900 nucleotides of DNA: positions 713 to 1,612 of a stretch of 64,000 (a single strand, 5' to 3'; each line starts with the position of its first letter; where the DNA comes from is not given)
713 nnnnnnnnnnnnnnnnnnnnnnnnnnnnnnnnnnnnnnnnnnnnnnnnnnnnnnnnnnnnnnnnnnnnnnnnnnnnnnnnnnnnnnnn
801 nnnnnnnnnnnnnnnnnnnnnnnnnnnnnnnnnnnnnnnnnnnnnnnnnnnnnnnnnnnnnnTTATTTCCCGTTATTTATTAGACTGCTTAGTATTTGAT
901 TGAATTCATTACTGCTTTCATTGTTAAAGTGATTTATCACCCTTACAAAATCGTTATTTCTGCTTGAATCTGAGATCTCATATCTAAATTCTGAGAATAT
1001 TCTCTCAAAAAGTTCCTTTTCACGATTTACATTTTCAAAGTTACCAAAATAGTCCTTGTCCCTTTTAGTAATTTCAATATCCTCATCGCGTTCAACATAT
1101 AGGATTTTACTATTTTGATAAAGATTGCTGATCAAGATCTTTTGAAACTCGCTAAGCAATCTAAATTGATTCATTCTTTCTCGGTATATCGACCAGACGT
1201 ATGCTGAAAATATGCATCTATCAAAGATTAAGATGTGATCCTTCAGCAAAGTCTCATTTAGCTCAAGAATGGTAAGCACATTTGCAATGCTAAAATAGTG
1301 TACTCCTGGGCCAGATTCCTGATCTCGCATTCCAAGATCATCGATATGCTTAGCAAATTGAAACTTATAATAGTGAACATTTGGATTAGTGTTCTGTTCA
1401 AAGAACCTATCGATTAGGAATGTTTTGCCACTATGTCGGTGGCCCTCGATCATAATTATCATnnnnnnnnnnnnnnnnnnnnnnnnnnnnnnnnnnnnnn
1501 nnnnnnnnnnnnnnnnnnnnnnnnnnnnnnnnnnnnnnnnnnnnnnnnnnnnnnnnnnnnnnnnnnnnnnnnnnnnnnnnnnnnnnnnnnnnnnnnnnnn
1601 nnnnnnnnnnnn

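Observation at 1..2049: RNA-repair-like operon: HAD phosphatase, P-loop kinase, unknown protein, ligase-like protein; Pnk split with reversed domain order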

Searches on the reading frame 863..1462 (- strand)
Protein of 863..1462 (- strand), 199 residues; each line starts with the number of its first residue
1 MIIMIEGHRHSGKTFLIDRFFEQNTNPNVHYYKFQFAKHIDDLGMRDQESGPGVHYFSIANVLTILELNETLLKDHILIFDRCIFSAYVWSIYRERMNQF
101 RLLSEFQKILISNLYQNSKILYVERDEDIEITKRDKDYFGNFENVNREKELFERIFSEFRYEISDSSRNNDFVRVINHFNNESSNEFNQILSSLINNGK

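Call 4: search_protein_families(library=pfam, proteins=[window:863-1462:-], max_evalue=1)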
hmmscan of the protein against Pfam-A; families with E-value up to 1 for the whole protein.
window:863-1462:- (199 aa): 6 families
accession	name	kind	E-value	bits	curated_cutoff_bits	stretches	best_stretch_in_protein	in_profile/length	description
PF13173.12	AAA_14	-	2e-05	25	27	1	2-38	4-41/129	AAA domain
PF13521.12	AAA_28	-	0.00095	19.9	27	1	11-165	10-155/164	AAA domain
PF02223.23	Thymidylate_kin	-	0.0036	17.4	27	1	35-152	37-152/185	Thymidylate kinase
PF13401.12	AAA_22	-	0.01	16.6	27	1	2-35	7-42/130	AAA domain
PF22819.2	TcaA_5th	-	0.07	13.9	23.6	1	149-186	2-39/115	TcaA protein NTF2-like domain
PF13191.12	AAA_16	-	0.3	12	32.6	1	2-75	26-85/167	AAA ATPase domain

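Call 6: search_protein_families(library=phrogs, proteins=[window:863-1462:-], max_evalue=0.01)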
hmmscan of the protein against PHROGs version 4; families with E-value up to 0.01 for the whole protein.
window:863-1462:- (199 aa): 1 family
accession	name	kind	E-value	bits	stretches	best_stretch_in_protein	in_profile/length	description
phrog_761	-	other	3.9e-07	31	1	1-195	20-212/362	thymidylate kinase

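Call 14: search_solved_structures(query=window:863-1462:-, max_evalue=10, show_alignments=2)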
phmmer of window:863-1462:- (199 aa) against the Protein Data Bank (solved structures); distinct sequences matched with E-value up to 10: 8.
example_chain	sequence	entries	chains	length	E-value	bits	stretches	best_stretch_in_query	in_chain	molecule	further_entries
1oo3_A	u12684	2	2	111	0.042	17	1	137-191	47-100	Phosphatidylinositol 3-kinase regulatory alpha subunit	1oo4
2jn9_A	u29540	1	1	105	0.071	16.2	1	93-178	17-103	YkvR protein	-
2pna_A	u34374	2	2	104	0.14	15.3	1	149-191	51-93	PHOSPHATIDYLINOSITOL 3-KINASE P85-ALPHA SUBUNIT N-TERMINAL SH2 DOMAIN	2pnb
1fu5_A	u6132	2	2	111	0.21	14.7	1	137-191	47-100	PHOSPHATIDYLINOSITOL 3-KINASE REGULATORY ALPHA SUBUNIT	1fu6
2qk7_B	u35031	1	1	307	0.3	14.2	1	109-189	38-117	Gamma-hemolysin component B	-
5gji_A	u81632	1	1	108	0.75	12.9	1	149-191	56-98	Phosphatidylinositol 3-kinase regulatory subunit alpha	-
7aeb_A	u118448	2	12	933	2.6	11.1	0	147-191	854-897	baseplate protein (Algo12)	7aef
9wsz_A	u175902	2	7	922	2.6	11.1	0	147-191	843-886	Baseplate protein Alg12 | The baseplate protein Alg12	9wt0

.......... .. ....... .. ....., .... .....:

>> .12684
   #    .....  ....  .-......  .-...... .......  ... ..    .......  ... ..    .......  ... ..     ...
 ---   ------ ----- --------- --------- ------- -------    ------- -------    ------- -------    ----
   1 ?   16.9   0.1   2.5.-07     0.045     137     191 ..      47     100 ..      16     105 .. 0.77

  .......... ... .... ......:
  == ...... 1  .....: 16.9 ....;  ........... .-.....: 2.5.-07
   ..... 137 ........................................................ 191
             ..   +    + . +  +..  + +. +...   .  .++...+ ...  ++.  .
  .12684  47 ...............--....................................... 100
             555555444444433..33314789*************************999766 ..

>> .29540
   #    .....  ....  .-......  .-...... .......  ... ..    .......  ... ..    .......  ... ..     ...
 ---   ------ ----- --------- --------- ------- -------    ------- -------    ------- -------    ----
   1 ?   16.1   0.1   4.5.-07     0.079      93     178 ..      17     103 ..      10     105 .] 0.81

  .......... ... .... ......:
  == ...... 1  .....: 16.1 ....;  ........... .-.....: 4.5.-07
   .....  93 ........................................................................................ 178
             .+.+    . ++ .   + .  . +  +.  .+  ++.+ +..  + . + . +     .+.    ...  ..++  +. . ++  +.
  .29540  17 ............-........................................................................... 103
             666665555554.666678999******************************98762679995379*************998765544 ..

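Call 19: find_homologous_proteins(query=window:863-1459:-, max_evalue=0.001)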
Query window:863-1459:- (198 aa): 313 proteins with E <= 0.001 among 382 candidates; the best 120 are listed.
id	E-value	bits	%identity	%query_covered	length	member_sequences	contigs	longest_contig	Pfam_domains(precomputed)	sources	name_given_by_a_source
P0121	1.1e-124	431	100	100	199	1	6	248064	-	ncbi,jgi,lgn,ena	-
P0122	1.4e-123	428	100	99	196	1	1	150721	-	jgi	jgi:hypothetical protein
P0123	1.3e-110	386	89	100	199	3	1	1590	-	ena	-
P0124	2.7e-106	372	85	99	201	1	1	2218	PF13173.13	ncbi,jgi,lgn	jgi:hypothetical protein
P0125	9.1e-104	363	82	100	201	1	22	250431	-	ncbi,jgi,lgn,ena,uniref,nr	ncbi:hypothetical protein UFOVP1247_204 [uncultured Caudovirales phage]|jgi:hypothetical protein|uni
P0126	9.1e-104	363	82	100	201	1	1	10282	-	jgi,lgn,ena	jgi:thymidylate kinase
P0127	4.0e-103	361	82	100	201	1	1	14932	-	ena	-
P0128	2.0e-102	359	82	100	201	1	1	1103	-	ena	-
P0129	1.1e-101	357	82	100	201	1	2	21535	-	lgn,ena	-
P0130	1.2e-101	356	82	99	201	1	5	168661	-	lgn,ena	-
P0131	1.7e-101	356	81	100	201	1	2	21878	-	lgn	-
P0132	7.0e-101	354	80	100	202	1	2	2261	PF13173.13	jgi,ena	jgi:thymidylate kinase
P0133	8.0e-100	350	81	99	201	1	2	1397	PF13173.13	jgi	-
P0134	1.6e-99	349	78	99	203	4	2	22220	-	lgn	-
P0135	1.7e-99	349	79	99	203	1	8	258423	-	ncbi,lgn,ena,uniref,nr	ncbi:hypothetical protein UFOVP699_258 [uncultured Caudovirales phage]|uniref:AAA domain containing 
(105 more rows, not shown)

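Call 22: search_solved_structures(query=A2, max_evalue=10, show_alignments=4)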
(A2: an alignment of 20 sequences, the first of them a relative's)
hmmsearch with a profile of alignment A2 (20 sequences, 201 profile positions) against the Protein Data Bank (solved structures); distinct sequences matched with E-value up to 10: 1.
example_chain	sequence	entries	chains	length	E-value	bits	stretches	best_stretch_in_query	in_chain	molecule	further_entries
2jn9_A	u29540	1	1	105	0.14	15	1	93-171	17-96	YkvR protein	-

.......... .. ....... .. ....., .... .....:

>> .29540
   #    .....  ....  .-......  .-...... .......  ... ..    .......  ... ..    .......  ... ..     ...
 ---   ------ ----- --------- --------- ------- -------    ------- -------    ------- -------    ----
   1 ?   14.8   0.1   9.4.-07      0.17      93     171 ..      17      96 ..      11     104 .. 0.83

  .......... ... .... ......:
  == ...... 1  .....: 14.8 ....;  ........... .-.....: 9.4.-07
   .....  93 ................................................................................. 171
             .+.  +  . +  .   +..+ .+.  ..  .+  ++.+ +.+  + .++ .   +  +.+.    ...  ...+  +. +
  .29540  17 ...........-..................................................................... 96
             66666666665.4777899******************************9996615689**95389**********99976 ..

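Call 23: search_protein_families(library=ncbifam, proteins=[window:863-1462:-], max_evalue=1)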
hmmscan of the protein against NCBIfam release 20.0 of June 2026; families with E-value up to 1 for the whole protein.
window:863-1462:- (199 aa): 3 families
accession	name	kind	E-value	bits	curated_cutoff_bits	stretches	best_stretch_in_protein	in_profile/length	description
TIGR00041.1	DTMP_kinase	equivalog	0.005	16.5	83.25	1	2-155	6-166/196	dTMP kinase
TIGR01668.1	YqeG_hyp_ppase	hypoth_equivalog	0.01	15.3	89.1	1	72-151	24-106/170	YqeG family HAD IIIA-type phosphatase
NF040578.1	S1_dom_Ygs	exception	0.077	13.1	175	1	104-155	46-97/122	S1 domain-containing post-transcriptional regulator Ygs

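Call 36: search_protein_representatives(alignment_id=A2)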
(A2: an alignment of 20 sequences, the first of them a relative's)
Query: 20 sequences, 201 profile positions. Proteins with E-value up to 0.001 (for the whole library): 112; up to 1e-10: 45; up to 1e-30: 18. The best 112 are listed.
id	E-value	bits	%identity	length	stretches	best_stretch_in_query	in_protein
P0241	2.4e-79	282.0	-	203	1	1-195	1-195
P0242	6.4e-73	261.0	-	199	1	1-195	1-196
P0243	1.5e-72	259.9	-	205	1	1-197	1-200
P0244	4.2e-59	215.9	-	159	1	45-194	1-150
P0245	4.8e-55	202.7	-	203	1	1-198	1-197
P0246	1.1e-51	191.8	-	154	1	1-122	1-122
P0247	2.4e-50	187.3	-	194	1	1-197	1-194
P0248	8.1e-50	185.6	-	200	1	1-194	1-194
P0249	1.2e-46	175.3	-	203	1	1-197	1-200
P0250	8.3e-45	169.2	-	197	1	1-193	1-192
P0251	2.4e-44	167.8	-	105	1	97-200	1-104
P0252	2.6e-42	161.1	-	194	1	1-196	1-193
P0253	6.0e-38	146.9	-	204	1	1-198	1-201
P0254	2.3e-37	144.9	-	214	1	1-190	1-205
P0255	9.6e-36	139.7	-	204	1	1-195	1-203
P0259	1.4e-28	116.2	-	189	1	1-195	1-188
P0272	7.9e-15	71.4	-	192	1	1-195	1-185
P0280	1.8e-11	60.4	-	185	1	2-195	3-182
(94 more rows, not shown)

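Call 38: search_protein_families(library=pfam, alignment_id=A3, max_evalue=0.01)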
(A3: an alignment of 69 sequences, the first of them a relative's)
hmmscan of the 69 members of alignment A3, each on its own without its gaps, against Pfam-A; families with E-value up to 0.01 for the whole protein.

A. member 1, P0121 (199 aa): 3 families
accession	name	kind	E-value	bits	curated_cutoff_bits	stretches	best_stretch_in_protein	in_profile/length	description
PF13173.12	AAA_14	-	2e-05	25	27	1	2-38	4-41/129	AAA domain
PF13521.12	AAA_28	-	0.00095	19.9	27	1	11-165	10-155/164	AAA domain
PF02223.23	Thymidylate_kin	-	0.0036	17.4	27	1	35-152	37-152/185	Thymidylate kinase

B. families by the number of members that match (of 69 scanned): 17 families
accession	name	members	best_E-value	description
PF13173.12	AAA_14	46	1.2e-06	AAA domain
PF13521.12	AAA_28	15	2.6e-06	AAA domain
PF01637.24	ATPase_2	8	1.4e-05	ATPase domain predominantly from Archaea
PF02223.23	Thymidylate_kin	4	7.3e-06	Thymidylate kinase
PF13191.12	AAA_16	4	0.00046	AAA ATPase domain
PF19445.4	eIF3h_C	1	0.00068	C-terminal region of eIF3h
PF13401.12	AAA_22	1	0.00094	AAA domain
PF07693.20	KAP_NTPase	1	0.0011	KAP family P-loop domain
PF08477.19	Roc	1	0.0012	Ras of Complex, Roc, domain of DAPkinase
PF13238.12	AAA_18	1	0.0018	AAA domain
PF15846.10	DUF4720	1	0.0036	Domain of unknown function (DUF4720)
PF01712.25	dNK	1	0.005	Deoxynucleoside kinase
PF09871.14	DUF2098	1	0.0054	Uncharacterized protein conserved in archaea (DUF2098)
PF00910.28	RNA_helicase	1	0.0069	RNA helicase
PF06745.19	ATPase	1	0.0074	KaiC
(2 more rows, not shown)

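Call 39: search_solved_structures(query=A3, max_evalue=10, show_alignments=3)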
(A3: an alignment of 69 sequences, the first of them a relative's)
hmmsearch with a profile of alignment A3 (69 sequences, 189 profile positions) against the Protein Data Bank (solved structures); distinct sequences matched with E-value up to 10: 25.
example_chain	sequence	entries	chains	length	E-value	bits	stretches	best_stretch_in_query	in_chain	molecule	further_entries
1tmk_A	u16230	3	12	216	4.1e-05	26.6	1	1-168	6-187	THYMIDYLATE KINASE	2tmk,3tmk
6ybh_A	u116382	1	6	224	0.00063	22.7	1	3-83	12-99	Deoxynucleoside kinase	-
2axp_A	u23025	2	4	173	0.0023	20.9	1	61-155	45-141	hypothetical protein BSU20280 | SPBc2 prophage-derived uncharacterized protein yorR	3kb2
5xbh_A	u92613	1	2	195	0.0031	20.4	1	1-151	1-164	Thymidylate kinase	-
2pbr_A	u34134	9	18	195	0.004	20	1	1-150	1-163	Thymidylate kinase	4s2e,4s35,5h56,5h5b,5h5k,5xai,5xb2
2ccj_A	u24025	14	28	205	0.017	18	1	3-22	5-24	THYMIDYLATE KINASE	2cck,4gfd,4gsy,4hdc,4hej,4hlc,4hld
4mqb_A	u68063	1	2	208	0.018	17.9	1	3-22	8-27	Thymidylate kinase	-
2ccg_A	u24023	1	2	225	0.024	17.5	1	3-22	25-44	THYMIDYLATE KINASE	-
4dwj_A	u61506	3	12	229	0.025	17.5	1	3-22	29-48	Thymidylate kinase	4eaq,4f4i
2jcs_A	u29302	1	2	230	0.032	17.1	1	3-83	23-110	DEOXYNUCLEOSIDE KINASE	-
2v54_A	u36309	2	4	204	0.037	16.9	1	2-176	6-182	THYMIDYLATE KINASE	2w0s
1j90_A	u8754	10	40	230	0.039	16.9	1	3-83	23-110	Deoxyribonucleoside kinase | DEOXYNUCLEOSIDE KINASE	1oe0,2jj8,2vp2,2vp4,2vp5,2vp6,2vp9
1ot3_A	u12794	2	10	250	0.04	16.8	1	3-83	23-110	Deoxyribonucleoside Kinase | DEOXYNUCLEOSIDE KINASE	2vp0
1zm7_A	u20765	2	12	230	0.055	16.3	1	3-83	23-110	Deoxynucleoside kinase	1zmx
3ld9_A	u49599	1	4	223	0.12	15.2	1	62-162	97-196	Thymidylate kinase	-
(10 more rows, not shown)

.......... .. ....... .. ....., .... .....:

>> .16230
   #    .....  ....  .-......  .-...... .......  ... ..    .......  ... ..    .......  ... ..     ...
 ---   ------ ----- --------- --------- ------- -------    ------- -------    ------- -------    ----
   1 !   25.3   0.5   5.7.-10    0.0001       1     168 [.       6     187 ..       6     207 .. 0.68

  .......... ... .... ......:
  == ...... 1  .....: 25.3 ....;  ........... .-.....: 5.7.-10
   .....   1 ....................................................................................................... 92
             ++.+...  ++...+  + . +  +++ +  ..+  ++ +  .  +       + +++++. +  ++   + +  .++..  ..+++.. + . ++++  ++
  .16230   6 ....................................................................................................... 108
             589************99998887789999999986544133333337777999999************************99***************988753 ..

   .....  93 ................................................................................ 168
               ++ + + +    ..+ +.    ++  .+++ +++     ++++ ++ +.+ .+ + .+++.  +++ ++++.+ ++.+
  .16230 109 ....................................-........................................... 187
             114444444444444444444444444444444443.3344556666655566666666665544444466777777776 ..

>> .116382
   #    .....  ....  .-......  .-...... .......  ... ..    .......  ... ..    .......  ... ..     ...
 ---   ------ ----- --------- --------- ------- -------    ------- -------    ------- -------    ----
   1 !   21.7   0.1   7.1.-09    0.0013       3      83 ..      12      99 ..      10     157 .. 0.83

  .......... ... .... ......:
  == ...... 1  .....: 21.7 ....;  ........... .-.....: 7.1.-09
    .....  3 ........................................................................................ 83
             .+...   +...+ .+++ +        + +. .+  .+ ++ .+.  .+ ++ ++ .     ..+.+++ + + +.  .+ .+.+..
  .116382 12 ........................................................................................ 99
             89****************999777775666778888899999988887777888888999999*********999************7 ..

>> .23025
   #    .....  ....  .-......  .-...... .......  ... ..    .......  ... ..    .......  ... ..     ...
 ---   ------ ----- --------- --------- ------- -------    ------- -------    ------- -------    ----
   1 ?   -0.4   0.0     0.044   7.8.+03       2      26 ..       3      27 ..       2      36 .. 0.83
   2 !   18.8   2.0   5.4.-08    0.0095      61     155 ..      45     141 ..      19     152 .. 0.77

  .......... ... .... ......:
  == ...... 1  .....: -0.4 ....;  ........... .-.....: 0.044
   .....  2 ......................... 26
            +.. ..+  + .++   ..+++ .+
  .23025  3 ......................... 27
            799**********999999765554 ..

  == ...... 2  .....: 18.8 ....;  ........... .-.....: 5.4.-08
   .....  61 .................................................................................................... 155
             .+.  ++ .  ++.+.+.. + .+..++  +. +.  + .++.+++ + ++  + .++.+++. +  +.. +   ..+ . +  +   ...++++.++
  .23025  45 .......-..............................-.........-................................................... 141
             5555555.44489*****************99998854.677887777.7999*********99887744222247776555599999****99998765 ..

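Call 45: find_encoding_contigs(protein=P0272, flank=6000, max_places=4)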
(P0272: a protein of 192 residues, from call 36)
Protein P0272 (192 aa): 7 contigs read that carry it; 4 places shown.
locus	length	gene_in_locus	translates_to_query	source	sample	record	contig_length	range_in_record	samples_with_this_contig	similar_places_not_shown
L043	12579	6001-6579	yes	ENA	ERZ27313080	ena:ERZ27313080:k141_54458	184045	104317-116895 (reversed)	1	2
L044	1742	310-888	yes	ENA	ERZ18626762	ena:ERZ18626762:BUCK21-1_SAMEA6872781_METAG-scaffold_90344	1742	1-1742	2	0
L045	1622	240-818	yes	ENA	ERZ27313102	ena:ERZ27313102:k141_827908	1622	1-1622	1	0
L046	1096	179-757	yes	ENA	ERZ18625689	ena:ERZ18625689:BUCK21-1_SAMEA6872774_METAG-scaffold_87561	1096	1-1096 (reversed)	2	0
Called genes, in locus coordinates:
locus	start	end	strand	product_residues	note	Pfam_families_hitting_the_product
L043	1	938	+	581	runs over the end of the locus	PF24308:DUF7487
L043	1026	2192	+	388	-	-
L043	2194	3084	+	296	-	-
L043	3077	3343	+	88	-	-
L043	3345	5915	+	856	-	-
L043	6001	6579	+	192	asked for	-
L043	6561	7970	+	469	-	PF13522:GATase_6, PF13537:GATase_7, PF00733:Asn_synthase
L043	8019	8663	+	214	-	-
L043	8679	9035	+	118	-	-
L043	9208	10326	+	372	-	PF12323:HTH_OrfB_IS605, PF01385:OrfB_IS605, PF07282:Cas12f1-like_TNB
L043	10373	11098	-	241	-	-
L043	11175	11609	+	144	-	-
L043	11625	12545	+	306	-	-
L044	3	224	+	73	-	?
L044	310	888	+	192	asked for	-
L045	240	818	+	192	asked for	-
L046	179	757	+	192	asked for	-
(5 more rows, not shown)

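Call 46: predict_structure(alignment_id=A3)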
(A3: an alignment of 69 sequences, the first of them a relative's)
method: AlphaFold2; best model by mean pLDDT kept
length: 199 residues; sequences in the alignment: 69
mean_pLDDT: 95.3   pTM: 0.90
mean pLDDT of the five models: 95.3, 95.2, 95.2, 95.2, 95.0
residues with pLDDT >= 90: 183; 70-90: 13; 50-70: 3; < 50: 0
segments of 3 or more residues with pLDDT < 50: none
pLDDT, mean of each block of 10 residues (from residue 1): 97 98 97 96 93 97 98 97 97 97 98 98 96 75 86 98 98 98 98 94
secondary structure, 60 per line:
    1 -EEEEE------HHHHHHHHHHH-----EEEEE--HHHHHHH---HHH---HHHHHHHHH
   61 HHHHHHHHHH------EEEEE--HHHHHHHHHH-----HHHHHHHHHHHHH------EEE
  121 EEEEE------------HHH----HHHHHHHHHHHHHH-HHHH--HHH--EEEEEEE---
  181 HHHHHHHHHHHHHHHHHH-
elements in order: E2-6 H13-23 E29-33 H36-42 H52-70 E77-81 H84-93 H99-111 E118-125 H145-158 H160-163 E171-177 H181-198

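Call 49: fold_search(model_id=the predicted structure, library=pdb)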
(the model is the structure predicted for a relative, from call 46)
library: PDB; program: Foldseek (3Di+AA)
matches with E <= 10: 1216; with E <= 0.001: 108
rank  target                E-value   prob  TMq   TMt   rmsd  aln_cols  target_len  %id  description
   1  2v54_B                3.0e-06  1.00  0.61  0.60   5.7       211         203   16  Crystal structure of vaccinia virus thymidylate kinase bound to TDP (released 2008-10-21)
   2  2v54_A                6.2e-06  1.00  0.62  0.61   5.2       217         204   15  Crystal structure of vaccinia virus thymidylate kinase bound to TDP (released 2008-10-21)
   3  3tmk_C                7.0e-06  1.00  0.62  0.61   4.6       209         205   18  CRYSTAL STRUCTURE OF YEAST THYMIDYLATE KINASE COMPLEXED WITH THE BISUBSTRATE INHIBITOR TP5A AT 2.0 A RESOLUTION: IMPLI (released 1999-02-16)
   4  3tmk_D                1.1e-05  1.00  0.67  0.63   4.7       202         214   18  CRYSTAL STRUCTURE OF YEAST THYMIDYLATE KINASE COMPLEXED WITH THE BISUBSTRATE INHIBITOR TP5A AT 2.0 A RESOLUTION: IMPLI (released 1999-02-16)
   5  8puu_A                1.5e-05  1.00  0.59  0.56   5.2       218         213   13  Giardia intestinalis deoxyadenosine kinase forms a functional tetramer (released 2024-10-30)
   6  1e9c                  2.2e-05  1.00  0.61  0.59   4.9       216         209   14  Mutant human thymidylate kinase complexed with TMP and APPNP (released 2001-10-11)
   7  2yof_B                2.2e-05  1.00  0.58  0.57   5.7       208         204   16  Plasmodium falciparum thymidylate kinase in complex with a (thio)urea- beta-deoxythymidine inhibitor (released 2013-07-24)
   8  3tmk_E                2.3e-05  1.00  0.65  0.61   4.6       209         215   20  CRYSTAL STRUCTURE OF YEAST THYMIDYLATE KINASE COMPLEXED WITH THE BISUBSTRATE INHIBITOR TP5A AT 2.0 A RESOLUTION: IMPLI (released 1999-02-16)
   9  2yof_A                2.3e-05  1.00  0.56  0.56   5.6       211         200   16  Plasmodium falciparum thymidylate kinase in complex with a (thio)urea- beta-deoxythymidine inhibitor (released 2013-07-24)
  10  1e9d                  2.8e-05  1.00  0.60  0.57   5.1       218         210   14  Mutant human thymidylate kinase (F105Y) complexed with AZTMP and ADP (released 2001-10-11)
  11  2plr_B                2.9e-05  1.00  0.55  0.54   6.3       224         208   16  Crystal structure of dTMP kinase (st1543) from Sulfolobus Tokodaii Strain7 (released 2008-04-22)
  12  1e2g                  3.1e-05  1.00  0.65  0.63   4.4       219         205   15  Human thymidylate kinase complexed with ADP, TDP and a magnesium-ion (released 2001-05-17)
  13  3ld9_A                3.1e-05  1.00  0.62  0.65   4.9       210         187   16  Crystal structure of thymidylate kinase from Ehrlichia chaffeensis at 2.15A resolution (released 2010-02-16)
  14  2xx3                  3.1e-05  1.00  0.62  0.62   4.8       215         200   13  HUMAN THYMIDYLATE KINASE COMPLEXED WITH thymidine butenyl phosphonate monophosphate and ADP (released 2011-12-07)
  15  3tmk_A                3.1e-05  1.00  0.63  0.59   4.9       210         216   17  CRYSTAL STRUCTURE OF YEAST THYMIDYLATE KINASE COMPLEXED WITH THE BISUBSTRATE INHIBITOR TP5A AT 2.0 A RESOLUTION: IMPLI (released 1999-02-16)
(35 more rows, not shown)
